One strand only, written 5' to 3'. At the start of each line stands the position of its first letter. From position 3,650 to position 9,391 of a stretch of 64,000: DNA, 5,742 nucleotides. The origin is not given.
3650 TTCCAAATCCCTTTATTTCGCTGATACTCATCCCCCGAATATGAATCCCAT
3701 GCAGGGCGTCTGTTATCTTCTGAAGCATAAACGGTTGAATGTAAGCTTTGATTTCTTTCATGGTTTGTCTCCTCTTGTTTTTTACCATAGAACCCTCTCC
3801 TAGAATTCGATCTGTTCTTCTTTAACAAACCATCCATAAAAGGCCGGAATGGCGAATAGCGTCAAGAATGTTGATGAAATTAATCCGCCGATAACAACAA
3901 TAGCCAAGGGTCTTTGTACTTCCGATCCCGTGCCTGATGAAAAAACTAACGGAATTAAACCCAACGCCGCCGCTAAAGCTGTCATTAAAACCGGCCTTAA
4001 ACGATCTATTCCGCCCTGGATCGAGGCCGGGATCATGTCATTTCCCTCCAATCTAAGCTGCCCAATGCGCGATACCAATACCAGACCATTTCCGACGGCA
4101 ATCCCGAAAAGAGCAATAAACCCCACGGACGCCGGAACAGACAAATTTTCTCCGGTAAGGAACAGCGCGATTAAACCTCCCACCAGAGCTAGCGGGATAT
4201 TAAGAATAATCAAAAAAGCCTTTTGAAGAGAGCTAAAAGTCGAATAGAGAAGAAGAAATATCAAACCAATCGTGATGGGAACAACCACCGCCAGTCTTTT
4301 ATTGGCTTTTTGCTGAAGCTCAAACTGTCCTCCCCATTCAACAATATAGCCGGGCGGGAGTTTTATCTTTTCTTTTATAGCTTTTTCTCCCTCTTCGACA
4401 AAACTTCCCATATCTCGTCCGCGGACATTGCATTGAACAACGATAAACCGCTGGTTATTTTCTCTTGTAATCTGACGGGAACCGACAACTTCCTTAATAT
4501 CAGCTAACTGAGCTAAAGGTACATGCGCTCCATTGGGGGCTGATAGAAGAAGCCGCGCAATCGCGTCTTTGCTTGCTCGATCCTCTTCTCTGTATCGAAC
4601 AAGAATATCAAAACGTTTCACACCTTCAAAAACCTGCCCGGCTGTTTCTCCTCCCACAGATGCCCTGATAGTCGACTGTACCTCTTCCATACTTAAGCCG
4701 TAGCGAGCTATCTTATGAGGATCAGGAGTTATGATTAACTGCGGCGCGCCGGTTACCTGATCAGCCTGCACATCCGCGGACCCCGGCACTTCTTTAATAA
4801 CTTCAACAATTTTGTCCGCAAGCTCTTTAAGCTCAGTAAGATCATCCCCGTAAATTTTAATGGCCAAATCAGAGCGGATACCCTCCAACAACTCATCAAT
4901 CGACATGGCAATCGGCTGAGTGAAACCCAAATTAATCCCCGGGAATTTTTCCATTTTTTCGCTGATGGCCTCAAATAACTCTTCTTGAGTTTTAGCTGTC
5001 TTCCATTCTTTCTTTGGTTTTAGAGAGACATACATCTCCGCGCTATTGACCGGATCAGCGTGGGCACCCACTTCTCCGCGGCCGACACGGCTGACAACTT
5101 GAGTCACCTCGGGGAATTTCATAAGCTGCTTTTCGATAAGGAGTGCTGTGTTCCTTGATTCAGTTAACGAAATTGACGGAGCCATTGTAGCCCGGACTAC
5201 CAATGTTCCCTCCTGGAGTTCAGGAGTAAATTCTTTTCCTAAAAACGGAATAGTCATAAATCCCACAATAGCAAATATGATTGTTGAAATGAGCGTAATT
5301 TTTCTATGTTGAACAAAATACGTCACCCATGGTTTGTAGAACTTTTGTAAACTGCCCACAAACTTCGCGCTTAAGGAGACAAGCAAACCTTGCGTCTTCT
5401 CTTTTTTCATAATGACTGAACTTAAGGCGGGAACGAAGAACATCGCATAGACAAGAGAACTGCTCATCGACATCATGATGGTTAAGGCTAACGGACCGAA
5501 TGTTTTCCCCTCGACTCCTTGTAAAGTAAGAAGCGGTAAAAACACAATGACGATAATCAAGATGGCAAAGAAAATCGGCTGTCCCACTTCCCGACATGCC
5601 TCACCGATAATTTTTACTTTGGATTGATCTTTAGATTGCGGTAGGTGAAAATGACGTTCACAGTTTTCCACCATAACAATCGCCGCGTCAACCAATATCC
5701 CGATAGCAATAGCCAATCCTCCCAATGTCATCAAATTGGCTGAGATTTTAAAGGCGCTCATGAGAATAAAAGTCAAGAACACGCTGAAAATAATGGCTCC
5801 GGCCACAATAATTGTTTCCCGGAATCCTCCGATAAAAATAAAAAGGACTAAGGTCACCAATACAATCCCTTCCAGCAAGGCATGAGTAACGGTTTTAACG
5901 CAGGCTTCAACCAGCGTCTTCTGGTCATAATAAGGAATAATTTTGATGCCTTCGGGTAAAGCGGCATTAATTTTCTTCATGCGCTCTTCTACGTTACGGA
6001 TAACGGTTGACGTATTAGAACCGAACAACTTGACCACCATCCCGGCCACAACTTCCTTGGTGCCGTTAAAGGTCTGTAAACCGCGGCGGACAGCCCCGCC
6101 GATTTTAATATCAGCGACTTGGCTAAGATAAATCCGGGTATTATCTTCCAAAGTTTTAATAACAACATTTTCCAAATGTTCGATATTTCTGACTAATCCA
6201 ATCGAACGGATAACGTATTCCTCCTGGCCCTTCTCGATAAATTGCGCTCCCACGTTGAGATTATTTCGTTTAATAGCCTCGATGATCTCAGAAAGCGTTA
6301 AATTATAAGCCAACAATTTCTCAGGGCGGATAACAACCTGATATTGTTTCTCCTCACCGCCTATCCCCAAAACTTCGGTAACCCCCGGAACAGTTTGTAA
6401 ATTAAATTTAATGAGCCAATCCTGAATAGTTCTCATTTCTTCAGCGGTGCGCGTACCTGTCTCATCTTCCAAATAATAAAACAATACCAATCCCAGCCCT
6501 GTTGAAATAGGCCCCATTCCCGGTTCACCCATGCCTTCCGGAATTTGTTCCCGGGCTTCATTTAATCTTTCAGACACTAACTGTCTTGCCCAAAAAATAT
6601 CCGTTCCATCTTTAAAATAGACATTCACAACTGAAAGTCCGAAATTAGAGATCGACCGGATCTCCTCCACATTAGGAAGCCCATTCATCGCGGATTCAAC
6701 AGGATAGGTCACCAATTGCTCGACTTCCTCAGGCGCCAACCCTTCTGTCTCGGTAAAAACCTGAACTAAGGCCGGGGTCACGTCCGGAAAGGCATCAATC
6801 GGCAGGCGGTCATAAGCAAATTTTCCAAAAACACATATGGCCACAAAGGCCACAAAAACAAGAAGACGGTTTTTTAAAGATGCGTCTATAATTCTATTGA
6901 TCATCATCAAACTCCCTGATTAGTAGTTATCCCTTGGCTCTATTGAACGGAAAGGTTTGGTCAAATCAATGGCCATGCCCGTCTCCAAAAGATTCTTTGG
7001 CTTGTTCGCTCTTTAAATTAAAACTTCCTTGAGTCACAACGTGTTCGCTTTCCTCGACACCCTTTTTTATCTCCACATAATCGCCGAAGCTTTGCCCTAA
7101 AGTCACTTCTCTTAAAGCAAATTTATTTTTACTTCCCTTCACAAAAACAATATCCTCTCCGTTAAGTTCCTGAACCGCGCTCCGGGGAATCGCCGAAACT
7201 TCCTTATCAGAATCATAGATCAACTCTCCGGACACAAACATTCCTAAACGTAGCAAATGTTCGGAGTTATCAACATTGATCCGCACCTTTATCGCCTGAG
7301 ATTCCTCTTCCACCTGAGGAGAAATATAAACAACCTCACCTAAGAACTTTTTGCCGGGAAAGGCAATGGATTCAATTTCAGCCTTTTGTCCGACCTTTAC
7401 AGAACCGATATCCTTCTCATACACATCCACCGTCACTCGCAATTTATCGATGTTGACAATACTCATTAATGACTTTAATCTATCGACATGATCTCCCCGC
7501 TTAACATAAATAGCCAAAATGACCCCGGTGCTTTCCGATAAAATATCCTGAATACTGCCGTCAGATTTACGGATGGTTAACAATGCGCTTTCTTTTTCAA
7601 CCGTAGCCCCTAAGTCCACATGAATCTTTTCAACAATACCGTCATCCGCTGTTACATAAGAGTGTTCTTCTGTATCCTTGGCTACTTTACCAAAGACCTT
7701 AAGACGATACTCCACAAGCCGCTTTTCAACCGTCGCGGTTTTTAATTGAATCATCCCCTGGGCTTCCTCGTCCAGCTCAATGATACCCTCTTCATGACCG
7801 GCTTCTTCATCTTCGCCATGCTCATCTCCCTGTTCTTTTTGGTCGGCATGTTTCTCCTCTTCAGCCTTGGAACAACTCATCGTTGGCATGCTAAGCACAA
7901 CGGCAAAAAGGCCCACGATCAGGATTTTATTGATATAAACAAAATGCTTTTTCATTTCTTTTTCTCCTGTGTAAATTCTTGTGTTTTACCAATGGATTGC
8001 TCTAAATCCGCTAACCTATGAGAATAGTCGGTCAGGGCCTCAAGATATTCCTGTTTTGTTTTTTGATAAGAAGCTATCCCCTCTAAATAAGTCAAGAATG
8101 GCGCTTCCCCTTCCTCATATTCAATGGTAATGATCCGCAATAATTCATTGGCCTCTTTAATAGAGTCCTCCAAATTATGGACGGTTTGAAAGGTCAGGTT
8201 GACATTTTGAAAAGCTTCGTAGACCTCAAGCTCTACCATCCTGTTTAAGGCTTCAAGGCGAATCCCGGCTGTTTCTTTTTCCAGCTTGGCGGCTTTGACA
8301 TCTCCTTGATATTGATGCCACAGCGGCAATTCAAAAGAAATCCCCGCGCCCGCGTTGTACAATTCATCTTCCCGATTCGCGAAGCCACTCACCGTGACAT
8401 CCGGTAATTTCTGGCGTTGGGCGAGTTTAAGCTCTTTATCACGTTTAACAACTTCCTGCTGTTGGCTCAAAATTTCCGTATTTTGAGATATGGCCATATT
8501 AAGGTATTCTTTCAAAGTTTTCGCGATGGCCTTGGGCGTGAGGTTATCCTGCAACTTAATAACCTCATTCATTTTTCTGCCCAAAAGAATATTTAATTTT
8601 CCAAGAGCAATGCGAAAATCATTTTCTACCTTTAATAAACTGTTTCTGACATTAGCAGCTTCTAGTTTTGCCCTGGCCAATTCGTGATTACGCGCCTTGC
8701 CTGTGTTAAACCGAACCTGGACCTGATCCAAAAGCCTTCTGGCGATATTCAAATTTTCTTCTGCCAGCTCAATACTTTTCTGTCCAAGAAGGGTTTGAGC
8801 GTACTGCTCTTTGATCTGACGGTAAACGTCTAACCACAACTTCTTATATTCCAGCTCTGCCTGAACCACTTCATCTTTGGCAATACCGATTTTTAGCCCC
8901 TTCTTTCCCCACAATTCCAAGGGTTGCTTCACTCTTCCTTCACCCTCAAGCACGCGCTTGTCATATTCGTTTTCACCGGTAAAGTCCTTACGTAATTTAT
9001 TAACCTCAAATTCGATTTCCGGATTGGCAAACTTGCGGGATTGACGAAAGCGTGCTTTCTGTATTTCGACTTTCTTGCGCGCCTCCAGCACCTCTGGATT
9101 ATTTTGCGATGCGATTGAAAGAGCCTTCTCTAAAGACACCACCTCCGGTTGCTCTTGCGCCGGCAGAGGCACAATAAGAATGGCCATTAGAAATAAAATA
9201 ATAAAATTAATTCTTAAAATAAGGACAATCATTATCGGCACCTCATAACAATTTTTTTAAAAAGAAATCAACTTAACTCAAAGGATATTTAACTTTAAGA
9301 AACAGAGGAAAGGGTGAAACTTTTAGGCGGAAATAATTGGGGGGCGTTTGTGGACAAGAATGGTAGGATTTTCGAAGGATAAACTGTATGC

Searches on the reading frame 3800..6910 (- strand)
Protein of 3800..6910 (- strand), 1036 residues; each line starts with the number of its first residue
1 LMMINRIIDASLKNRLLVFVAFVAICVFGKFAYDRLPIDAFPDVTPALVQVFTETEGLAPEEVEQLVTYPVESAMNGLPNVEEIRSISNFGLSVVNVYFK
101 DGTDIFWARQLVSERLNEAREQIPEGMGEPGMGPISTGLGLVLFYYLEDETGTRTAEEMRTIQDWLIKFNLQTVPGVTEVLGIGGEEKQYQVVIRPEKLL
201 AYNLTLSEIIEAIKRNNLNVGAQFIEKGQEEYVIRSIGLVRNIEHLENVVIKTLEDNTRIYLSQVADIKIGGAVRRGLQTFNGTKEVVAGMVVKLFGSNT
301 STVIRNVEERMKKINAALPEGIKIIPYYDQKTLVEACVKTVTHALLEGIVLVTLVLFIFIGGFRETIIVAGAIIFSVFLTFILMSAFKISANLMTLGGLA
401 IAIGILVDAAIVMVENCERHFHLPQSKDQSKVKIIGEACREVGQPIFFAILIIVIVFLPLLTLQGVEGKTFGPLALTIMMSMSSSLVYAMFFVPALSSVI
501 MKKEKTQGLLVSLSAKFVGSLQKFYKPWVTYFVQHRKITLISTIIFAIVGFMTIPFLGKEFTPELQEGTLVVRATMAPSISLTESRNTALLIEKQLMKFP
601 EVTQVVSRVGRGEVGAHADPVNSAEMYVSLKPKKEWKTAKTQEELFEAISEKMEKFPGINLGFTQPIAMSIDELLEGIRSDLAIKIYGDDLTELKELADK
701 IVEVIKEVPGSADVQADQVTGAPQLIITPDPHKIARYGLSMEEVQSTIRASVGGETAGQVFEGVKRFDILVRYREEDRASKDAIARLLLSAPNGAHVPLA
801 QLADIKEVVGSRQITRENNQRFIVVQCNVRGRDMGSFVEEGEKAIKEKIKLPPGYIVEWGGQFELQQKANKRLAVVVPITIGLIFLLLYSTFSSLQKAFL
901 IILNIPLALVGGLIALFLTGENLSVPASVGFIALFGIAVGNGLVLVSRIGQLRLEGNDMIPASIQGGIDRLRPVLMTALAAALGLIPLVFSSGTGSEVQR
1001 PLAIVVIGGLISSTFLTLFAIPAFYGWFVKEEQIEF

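Call 68: search_protein_families(library=pfam, proteins=[window:3800-6910:-], max_evalue=0.0001)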
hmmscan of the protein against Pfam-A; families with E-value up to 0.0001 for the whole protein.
window:3800-6910:- (1036 aa): 2 families
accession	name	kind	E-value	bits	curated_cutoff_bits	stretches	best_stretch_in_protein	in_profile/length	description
PF00873.25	ACR_tran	-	1.5e-297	990.1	28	1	8-1026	2-1018/1021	AcrB/AcrD/AcrF family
PF03176.21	MMPL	-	4.1e-08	33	20.5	1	864-1024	136-298/333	MMPL family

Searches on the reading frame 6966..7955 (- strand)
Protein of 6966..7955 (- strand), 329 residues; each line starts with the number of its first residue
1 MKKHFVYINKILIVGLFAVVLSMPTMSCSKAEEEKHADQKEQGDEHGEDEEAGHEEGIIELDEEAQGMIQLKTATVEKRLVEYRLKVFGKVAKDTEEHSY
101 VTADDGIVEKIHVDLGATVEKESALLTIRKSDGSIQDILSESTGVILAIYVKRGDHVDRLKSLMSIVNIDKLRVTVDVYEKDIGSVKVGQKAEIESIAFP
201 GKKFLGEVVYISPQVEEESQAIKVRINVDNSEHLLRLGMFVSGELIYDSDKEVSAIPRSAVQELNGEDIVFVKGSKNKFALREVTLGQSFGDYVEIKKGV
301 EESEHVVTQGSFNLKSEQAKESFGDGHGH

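Call 68: search_protein_families(library=pfam, proteins=[window:6966-7955:-], max_evalue=0.0001)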
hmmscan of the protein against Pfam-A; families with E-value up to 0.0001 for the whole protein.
window:6966-7955:- (329 aa): 3 families
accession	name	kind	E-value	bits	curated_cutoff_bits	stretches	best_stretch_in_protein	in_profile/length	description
PF16576.10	HlyD_D23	-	1.3e-31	110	30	1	137-241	110-214/214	Barrel-sandwich domain of CusB or HlyD membrane-fusion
PF13437.12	HlyD_3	-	8.8e-18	65.4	22.2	1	138-236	2-104/106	HlyD family secretion protein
PF00364.28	Biotin_lipoyl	-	8.3e-05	22.8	22.1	0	104-128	49-73/73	Biotin-requiring enzyme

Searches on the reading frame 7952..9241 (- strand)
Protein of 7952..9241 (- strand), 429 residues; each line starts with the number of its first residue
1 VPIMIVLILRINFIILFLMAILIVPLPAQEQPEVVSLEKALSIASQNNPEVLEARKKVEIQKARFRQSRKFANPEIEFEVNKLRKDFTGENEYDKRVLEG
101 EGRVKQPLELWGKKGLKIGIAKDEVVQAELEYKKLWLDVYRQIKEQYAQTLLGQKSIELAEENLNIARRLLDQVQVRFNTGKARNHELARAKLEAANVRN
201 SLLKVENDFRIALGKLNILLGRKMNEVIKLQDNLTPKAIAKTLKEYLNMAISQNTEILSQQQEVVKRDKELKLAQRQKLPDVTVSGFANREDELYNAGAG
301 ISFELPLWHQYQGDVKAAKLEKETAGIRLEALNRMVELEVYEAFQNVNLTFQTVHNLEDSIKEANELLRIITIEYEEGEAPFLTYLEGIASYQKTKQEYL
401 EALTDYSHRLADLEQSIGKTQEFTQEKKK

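Call 68: search_protein_families(library=pfam, proteins=[window:7952-9241:-], max_evalue=0.0001)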
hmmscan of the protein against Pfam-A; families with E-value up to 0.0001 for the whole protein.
window:7952-9241:- (429 aa): 1 family
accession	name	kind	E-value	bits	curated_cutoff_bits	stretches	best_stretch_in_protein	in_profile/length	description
PF02321.23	OEP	-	6.1e-48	163.5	22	2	243-418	1-187/187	Outer membrane efflux protein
